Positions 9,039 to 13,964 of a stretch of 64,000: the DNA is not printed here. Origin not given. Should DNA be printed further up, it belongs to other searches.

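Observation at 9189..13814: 1541-aa single-polypeptide polysaccharide synthase: GT2 + processive GT2 (QxxRW) + flippase-like 12-TM region + GT4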

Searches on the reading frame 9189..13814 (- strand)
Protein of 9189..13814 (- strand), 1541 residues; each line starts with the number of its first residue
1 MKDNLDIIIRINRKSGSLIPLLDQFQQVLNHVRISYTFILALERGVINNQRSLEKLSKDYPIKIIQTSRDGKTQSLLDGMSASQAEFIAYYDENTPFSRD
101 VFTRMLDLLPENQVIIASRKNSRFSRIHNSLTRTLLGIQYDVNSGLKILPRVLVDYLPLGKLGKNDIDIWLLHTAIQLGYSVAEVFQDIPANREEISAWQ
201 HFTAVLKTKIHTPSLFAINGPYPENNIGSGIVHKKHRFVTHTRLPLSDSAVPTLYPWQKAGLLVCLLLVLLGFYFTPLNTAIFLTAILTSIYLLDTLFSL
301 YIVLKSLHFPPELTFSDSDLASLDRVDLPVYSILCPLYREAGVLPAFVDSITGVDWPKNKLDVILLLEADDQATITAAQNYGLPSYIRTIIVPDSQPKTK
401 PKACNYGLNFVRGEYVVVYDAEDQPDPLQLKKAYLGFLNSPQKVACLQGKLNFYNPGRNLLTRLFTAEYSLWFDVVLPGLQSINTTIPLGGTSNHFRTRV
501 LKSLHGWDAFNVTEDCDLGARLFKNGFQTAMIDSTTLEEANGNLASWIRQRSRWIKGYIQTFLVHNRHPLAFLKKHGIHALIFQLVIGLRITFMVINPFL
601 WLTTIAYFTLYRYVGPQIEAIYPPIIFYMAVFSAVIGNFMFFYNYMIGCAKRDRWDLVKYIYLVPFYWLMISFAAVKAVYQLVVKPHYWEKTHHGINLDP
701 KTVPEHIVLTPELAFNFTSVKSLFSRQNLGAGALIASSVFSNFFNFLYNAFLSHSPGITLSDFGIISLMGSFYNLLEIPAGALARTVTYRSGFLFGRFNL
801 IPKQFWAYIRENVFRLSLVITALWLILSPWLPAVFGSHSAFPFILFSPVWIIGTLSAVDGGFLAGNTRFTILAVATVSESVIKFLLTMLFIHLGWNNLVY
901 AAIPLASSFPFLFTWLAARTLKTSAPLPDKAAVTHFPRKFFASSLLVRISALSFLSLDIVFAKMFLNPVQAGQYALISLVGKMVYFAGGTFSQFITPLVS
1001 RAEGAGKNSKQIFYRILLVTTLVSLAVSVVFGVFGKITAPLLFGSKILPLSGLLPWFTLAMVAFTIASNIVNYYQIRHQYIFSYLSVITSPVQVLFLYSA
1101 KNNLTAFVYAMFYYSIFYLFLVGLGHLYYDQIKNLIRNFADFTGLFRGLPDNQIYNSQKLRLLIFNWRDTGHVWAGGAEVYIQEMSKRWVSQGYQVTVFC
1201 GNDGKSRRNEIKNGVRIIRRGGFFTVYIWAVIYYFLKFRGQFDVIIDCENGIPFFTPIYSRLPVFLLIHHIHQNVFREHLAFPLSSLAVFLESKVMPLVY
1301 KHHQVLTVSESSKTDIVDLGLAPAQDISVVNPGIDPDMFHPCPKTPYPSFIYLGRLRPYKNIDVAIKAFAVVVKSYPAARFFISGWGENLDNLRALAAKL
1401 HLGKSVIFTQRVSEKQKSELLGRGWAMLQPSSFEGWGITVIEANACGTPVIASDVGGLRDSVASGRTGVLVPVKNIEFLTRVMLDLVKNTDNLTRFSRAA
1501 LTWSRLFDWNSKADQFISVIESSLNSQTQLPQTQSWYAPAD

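Call 4: search_protein_families(library=pfam, proteins=[window:9189-13814:-], max_evalue=0.1)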
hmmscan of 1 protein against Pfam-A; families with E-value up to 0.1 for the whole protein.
window:9189-13814:- (1541 aa): 9 families
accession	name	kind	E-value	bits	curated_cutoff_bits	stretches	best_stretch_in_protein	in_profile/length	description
PF00534.26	Glycos_transf_1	-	1.6e-38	132.4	26.4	1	1347-1500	15-169/172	Glycosyl transferases group 1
PF13692.12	Glyco_trans_1_4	-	1.5e-27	97.1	27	1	1348-1489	2-142/142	Glycosyl transferases group 1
PF13632.12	Glyco_trans_2_3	-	8.1e-23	81.7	27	1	415-610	1-192/198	Glycosyl transferase family group 2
PF13641.12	Glyco_tranf_2_3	-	8.6e-22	78.7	27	1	331-557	3-230/230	Glycosyltransferase like family 2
PF13439.12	Glyco_transf_4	-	1.6e-15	58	28.5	1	1176-1337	2-169/170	Glycosyltransferase Family 4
PF00535.33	Glycos_transf_2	-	2.3e-14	54.1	23.3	2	332-465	1-131/168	Glycosyl transferase family 2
PF20706.3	GT4-conflict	-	7.8e-09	35.4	26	1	1324-1462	171-320/385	Family 4 Glycosyltransferase in conflict systems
PF13579.12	Glyco_trans_4_4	-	4.7e-07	30.7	29.7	1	1176-1333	1-158/158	Glycosyl transferase 4-like domain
PF13506.12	Glyco_transf_21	-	0.002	18.1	21.7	0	389-554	5-172/174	Glycosyl transferase family 21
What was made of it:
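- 12120..12842 (-): aa 325-565: GT2 catalytic (GT-A) domain with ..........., DAED (12546-12557), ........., TED (12270-12278) and QRSRW (12153-12167). Pfam PF13641/PF13632 (call 4).
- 9255..10337 (-): aa 1160-1520: GT4 (GT-B, retaining type) with EX7E at 9489-9515. Pfam PF13439 and PF00534 at 1.6e-38 (call 4).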

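Call 7: search_protein_families(library=ncbifam, proteins=[window:9189-13814:-], max_evalue=1)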
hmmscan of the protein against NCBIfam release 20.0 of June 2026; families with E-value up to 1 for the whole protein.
window:9189-13814:- (1541 aa): 51 families (the best 25 are shown)
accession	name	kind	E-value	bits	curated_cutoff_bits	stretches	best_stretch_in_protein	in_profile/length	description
TIGR03449.1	mycothiol_MshA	equivalog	1.6e-30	106.3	462.5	1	1304-1522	167-402/406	D-inositol-3-phosphate glycosyltransferase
TIGR03030.1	CelA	equivalog_domain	1.4e-20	72.9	699.1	1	280-567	82-386/714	UDP-forming cellulose synthase catalytic subunit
TIGR03999.1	thiol_BshA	equivalog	7.6e-20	71.2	273.7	1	1304-1519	147-369/375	N-acetyl-alpha-D-glucosaminyl L-malate synthase BshA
NF041876.1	EPS_EpsE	equivalog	6.1e-19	68.5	400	1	1326-1500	187-372/389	exopolysaccharide biosynthesis GT4 family glycosyltransferase EpsE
TIGR03088.1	stp2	hypoth_equivalog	8.1e-17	61.3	409.05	1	1331-1521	166-371/374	TIGR03088 family PEP-CTERM/XrtA system glycosyltransferase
TIGR04063.1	stp3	hypoth_equivalog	8.4e-17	61.1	442.05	1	1299-1520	155-392/397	TIGR04063 family PEP-CTERM/XrtA system glycosyltransferase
TIGR03937.1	PgaC_IcaA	equivalog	1.9e-16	60.1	422.3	1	310-684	26-392/407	poly-beta-1,6-N-acetyl-D-glucosamine synthase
NF041010.1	glycosy_Agl16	equivalog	3.6e-15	55.7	575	1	1176-1517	15-345/352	glycosylation protein Agl16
TIGR02149.1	glgA_Coryne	subfamily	4e-15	55.8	302.4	1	1303-1520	146-387/391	glycogen synthase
NF047880.1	glyco_SdgA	exception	6.3e-15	54.7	800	1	1350-1504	318-471/488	serine-aspartate repeat adhesin O-glycosyltransferase SdgA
NF038229.1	Glyco4_Geo_Pelo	equivalog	1.9e-12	46.9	400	1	1315-1501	123-313/338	GPMC system family 4 glycosyltransferase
TIGR02472.1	sucr_P_syn_N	equivalog_domain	2.5e-12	46.3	576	1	1428-1520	345-438/439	sucrose-phosphate synthase, putative, glycosyltransferase domain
NF007396.0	PRK09922.1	equivalog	1.2e-11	44.1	385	1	1304-1488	138-325/361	lipopolysaccharide 1,6-galactosyltransferase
TIGR04157.1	glyco_rSAM_CFB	subfamily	2.4e-11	43.3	400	1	1350-1484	230-361/406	TIGR04157 family glycosyltransferase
TIGR02095.1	glgA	subfamily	2.8e-11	42.7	328.45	1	1348-1515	295-469/477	glycogen/starch synthase, ADP-glucose type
NF038295.1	EPS_HpsP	equivalog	1.4e-10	40.8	550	1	1347-1520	207-384/388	hormogonium polysaccharide biosynthesis glycosyltransferase HpsP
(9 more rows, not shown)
